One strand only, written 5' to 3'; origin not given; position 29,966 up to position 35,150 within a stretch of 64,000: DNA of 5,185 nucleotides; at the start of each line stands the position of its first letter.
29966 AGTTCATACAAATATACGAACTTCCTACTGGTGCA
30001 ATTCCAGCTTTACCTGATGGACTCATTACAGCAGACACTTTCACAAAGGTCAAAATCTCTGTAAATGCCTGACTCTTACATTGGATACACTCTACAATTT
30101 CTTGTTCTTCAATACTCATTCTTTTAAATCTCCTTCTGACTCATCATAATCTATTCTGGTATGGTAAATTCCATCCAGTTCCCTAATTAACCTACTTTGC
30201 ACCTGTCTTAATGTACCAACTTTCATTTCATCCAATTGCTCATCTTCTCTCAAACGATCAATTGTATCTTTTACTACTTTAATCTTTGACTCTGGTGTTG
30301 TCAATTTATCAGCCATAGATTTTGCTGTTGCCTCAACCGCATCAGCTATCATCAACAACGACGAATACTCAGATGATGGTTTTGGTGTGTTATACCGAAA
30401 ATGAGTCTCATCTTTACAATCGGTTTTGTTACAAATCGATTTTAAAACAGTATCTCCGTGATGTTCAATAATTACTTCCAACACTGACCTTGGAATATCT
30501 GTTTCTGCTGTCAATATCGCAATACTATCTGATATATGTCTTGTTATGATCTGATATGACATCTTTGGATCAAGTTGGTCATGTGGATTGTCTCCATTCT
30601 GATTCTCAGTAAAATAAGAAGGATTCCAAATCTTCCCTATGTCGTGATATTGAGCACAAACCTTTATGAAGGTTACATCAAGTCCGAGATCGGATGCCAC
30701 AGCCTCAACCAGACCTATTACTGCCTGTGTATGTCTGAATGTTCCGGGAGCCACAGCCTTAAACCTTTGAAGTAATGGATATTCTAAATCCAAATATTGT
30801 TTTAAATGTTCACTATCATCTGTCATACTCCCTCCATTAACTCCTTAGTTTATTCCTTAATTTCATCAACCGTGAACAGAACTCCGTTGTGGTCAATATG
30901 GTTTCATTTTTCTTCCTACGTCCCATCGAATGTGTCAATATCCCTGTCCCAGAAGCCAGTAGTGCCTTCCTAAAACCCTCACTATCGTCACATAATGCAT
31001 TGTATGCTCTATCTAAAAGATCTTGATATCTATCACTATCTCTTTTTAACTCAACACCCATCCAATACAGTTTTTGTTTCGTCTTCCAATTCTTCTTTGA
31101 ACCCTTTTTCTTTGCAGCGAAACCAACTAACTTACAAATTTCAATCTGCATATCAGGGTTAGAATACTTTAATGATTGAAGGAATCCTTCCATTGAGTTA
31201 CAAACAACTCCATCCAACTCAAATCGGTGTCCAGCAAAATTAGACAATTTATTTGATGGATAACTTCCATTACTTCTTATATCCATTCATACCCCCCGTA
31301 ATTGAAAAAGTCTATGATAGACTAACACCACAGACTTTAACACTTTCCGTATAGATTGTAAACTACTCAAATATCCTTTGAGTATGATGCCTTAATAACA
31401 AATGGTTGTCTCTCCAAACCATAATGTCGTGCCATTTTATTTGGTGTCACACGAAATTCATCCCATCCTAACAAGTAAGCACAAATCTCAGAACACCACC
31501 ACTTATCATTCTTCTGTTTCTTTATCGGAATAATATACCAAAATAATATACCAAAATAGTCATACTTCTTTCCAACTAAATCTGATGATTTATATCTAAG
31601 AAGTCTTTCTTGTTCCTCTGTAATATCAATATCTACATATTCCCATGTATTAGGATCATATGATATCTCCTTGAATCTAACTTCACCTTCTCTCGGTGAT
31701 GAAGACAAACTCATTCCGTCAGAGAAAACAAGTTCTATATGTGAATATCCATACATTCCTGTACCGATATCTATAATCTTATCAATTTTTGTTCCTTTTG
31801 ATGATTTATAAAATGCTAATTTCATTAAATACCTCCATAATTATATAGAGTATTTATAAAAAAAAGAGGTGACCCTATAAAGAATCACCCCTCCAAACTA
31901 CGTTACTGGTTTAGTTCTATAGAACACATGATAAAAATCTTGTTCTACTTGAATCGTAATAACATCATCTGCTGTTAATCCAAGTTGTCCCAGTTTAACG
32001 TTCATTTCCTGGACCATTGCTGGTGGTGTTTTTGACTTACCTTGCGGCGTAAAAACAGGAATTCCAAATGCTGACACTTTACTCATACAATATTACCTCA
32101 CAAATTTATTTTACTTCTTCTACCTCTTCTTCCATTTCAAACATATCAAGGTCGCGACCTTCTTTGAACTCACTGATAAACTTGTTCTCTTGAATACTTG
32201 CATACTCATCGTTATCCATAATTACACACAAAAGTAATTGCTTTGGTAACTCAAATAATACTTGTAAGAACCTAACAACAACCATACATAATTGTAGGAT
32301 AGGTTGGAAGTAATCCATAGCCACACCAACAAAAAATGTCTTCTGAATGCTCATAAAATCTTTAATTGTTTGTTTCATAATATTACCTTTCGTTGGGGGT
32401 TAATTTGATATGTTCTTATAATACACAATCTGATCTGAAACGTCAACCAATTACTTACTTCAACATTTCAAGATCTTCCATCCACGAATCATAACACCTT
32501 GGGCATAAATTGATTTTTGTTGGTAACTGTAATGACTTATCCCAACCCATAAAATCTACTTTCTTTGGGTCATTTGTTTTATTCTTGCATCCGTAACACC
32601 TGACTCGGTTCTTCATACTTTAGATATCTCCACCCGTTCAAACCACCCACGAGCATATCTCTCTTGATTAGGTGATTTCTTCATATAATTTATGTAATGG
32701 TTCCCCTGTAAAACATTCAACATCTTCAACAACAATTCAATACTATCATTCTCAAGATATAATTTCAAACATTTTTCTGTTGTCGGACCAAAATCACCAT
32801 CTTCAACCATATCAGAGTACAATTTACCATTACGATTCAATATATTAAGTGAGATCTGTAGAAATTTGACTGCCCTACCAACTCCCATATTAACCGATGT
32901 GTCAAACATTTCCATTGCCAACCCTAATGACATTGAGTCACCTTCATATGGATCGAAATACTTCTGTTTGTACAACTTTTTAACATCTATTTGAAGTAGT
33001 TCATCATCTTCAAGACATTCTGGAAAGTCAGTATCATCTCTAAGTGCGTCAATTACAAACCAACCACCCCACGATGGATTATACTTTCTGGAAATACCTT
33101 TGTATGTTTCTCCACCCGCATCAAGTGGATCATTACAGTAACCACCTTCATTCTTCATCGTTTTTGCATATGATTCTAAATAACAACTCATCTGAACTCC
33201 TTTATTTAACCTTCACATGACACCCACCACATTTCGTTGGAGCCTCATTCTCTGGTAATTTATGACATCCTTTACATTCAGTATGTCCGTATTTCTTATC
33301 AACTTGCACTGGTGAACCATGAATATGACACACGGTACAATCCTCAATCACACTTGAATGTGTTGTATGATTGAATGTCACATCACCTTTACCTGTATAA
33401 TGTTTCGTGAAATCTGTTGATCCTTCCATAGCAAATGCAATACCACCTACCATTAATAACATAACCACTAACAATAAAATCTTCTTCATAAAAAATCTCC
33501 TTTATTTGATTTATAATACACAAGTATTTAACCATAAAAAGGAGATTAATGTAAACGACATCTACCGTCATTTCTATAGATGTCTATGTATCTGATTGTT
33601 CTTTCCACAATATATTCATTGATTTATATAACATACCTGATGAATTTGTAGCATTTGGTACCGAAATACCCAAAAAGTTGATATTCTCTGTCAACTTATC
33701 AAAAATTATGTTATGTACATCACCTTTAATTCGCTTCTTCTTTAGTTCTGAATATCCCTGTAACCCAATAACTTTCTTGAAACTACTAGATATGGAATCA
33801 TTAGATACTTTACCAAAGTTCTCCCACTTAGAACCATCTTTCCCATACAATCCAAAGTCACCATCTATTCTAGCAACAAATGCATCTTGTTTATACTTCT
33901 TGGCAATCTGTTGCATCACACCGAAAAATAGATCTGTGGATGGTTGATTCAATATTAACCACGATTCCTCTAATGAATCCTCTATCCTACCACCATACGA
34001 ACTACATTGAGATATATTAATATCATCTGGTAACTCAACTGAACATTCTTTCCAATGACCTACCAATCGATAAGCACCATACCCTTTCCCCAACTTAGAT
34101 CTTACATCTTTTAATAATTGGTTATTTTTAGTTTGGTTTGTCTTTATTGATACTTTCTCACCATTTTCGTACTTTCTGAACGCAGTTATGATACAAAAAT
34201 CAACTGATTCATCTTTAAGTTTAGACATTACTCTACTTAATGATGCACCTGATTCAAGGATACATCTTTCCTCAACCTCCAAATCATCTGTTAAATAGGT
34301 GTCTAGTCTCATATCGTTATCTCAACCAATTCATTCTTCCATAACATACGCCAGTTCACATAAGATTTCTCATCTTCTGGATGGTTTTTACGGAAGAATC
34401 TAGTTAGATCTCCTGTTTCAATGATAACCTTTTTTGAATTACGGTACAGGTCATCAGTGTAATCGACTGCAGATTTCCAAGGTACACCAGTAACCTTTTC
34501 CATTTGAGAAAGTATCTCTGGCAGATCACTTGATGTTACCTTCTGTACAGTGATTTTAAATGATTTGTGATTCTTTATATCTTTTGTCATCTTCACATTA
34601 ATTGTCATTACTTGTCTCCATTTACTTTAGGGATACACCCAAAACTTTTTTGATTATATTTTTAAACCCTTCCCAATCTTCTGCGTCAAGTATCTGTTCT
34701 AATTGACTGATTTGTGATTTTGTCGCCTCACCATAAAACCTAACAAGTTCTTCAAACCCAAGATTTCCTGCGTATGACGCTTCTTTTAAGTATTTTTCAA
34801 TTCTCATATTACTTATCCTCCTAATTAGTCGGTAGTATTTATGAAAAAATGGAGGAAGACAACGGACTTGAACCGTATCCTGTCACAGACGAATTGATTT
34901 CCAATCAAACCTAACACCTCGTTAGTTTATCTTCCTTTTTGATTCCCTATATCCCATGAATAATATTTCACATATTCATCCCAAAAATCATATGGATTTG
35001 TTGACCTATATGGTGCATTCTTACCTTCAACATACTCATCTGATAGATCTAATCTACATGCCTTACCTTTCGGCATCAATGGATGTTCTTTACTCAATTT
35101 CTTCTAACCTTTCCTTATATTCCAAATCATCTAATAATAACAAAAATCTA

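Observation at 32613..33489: Phage-encoded periplasmic triheme cytochrome c7 directly upstream of the endolysin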

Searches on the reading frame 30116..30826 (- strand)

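Call 4: search_protein_families(library=pfam, proteins=[window:30116-30826:-], max_evalue=0.01)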
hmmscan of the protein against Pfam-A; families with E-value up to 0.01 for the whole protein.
window:30116-30826:- (236 aa): 2 families
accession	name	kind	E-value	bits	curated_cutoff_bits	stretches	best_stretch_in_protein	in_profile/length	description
PF01966.28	HD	-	5.8e-12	46.4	22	1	29-166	1-115/116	HD domain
PF18019.7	Cas3_HD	-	0.00046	20.7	23.1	1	52-172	55-171/207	Cas3, HD domain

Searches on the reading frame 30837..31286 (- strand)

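Call 4: search_protein_families(library=pfam, proteins=[window:30837-31286:-], max_evalue=0.01)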
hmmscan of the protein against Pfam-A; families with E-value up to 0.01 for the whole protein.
window:30837-31286:- (149 aa): 1 family
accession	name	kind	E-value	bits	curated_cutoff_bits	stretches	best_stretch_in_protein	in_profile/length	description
PF08010.17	Phage_30_3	-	3.3e-51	173.2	36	1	9-145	2-138/138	Bacteriophage protein GP30.3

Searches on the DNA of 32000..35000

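Call 92: search_rna_families(source=window, start=32000, end=35000, threshold=evalue, max_evalue=1)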
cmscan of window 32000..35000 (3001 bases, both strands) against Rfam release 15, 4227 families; matches with E-value up to 1: 0.
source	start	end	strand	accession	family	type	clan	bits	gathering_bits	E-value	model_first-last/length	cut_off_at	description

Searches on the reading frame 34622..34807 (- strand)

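Call 75: search_protein_families(library=pfam, proteins=[window:34622-34807:-], max_evalue=0.1)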
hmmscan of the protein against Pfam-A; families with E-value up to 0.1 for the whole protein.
window:34622-34807:- (61 aa): 1 family
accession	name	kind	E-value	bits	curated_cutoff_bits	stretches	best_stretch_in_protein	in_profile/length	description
PF00113.28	Enolase_C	-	0.046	13.4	21.5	1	15-55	132-173/296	Enolase, C-terminal TIM barrel domain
